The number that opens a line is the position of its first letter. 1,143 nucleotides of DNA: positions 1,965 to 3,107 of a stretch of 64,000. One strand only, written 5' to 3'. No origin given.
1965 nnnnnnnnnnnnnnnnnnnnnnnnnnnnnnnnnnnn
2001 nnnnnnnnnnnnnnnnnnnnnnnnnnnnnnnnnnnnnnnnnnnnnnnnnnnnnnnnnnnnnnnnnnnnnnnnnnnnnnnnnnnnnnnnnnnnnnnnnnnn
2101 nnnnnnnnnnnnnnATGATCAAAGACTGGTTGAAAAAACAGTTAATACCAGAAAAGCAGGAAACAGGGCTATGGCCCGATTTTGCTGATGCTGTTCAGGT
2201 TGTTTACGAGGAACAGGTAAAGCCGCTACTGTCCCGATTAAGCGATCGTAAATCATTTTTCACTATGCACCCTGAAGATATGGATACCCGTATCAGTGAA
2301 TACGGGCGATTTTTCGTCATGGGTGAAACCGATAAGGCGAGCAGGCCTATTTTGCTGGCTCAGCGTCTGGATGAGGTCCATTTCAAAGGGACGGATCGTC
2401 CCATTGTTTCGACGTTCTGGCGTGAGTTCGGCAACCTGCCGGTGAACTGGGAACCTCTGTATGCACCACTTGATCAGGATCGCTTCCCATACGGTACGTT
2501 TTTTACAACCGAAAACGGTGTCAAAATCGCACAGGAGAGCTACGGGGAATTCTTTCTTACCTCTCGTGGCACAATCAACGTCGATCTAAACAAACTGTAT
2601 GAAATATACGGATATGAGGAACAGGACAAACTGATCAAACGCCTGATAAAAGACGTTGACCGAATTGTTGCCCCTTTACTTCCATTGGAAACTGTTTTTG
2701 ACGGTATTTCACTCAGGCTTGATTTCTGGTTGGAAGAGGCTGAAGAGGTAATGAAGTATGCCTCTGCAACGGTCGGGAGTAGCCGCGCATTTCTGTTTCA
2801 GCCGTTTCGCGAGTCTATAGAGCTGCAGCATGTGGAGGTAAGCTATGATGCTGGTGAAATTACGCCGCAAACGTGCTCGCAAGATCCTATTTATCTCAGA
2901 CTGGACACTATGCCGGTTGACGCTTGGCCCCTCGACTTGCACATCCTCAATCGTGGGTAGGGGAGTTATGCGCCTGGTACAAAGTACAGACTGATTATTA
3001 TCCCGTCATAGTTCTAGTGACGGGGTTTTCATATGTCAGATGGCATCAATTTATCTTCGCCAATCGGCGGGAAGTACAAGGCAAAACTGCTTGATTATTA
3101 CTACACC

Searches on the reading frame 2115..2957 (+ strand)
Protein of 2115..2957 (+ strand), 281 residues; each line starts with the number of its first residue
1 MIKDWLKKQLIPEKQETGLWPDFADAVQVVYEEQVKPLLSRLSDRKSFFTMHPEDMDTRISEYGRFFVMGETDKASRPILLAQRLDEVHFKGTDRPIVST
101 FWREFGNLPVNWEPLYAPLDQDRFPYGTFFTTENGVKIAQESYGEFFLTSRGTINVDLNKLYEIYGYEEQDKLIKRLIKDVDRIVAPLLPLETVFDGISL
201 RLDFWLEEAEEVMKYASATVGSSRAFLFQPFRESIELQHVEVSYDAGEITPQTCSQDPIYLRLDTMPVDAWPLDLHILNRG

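Call 3: search_protein_families(library=pfam, proteins=[window:2115-2957:+], max_evalue=0.01)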
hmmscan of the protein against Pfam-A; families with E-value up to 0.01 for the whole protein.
window:2115-2957:+ (281 aa): 0 families

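Call 87: search_dna_similar(query=window:2115-2957:+, collection=plasmids, mode=protein, max_evalue=1e-20, max_rows=10, rows=spread)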
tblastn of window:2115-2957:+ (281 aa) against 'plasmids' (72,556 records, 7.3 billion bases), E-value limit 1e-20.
Records with a match: 634; places in all: 641; records where one place covers at least 80% of the query: 151.
Best place of each record, by identity: 95-99% 7; 60-80% 2; <60% 625.
By first word of the organism name: Escherichia 522; Salmonella 49; Vibrio 15; Citrobacter 9; Shigella 8; Klebsiella 8; Pantoea 6; Enterobacter 4; Aeromonas 3; Leclercia 2; and 6 more.
By predicted mobility (MOB-suite, as given by PLSDB): non-mobilizable 614; conjugative 12; mobilizable 8.
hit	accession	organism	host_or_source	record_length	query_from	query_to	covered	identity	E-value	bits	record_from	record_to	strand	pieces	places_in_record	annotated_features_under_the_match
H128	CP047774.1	Citrobacter freundii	Rectal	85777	1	281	100%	98.9%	0e+0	573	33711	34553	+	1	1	phage tail protein | baseplate protein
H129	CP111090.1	Salmonella enterica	Homo sapiens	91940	1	277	99%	48.2%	6e-82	275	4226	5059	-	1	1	record has no annotation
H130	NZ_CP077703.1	Salmonella enterica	environmental,pond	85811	1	240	85%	38.7%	2e-49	181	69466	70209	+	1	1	hypothetical protein (x2)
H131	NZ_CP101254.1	Escherichia coli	Homo sapiens,cell culture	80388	1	213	76%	40.7%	1e-50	185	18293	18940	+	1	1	hypothetical protein | bleomycin hydrolase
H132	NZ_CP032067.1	Escherichia coli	Avian,Pure culture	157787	1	213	76%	40.7%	1e-50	185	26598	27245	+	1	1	hypothetical protein | bleomycin hydrolase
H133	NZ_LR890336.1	Escherichia coli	Homo sapiens,blood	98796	1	213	76%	40.7%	1e-50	185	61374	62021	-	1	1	hypothetical protein | bleomycin hydrolase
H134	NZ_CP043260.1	Escherichia albertii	Brown Headed Cow Bird,genomic ...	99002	1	213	76%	40.7%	1e-50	185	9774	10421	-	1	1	hypothetical protein | bleomycin hydrolase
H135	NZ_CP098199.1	Escherichia coli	Canis lupus familiaris,Rectal swab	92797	1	213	76%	40.3%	1e-49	182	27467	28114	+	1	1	hypothetical protein (x2)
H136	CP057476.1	Escherichia coli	culture,Pooled cattle faecal samples ...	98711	1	213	76%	40.3%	1e-49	182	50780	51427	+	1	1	phage tail protein | bleomycin hydrolase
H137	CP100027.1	Escherichia coli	cell culture,gut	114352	75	213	49%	43.0%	3e-31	129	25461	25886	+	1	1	phage tail protein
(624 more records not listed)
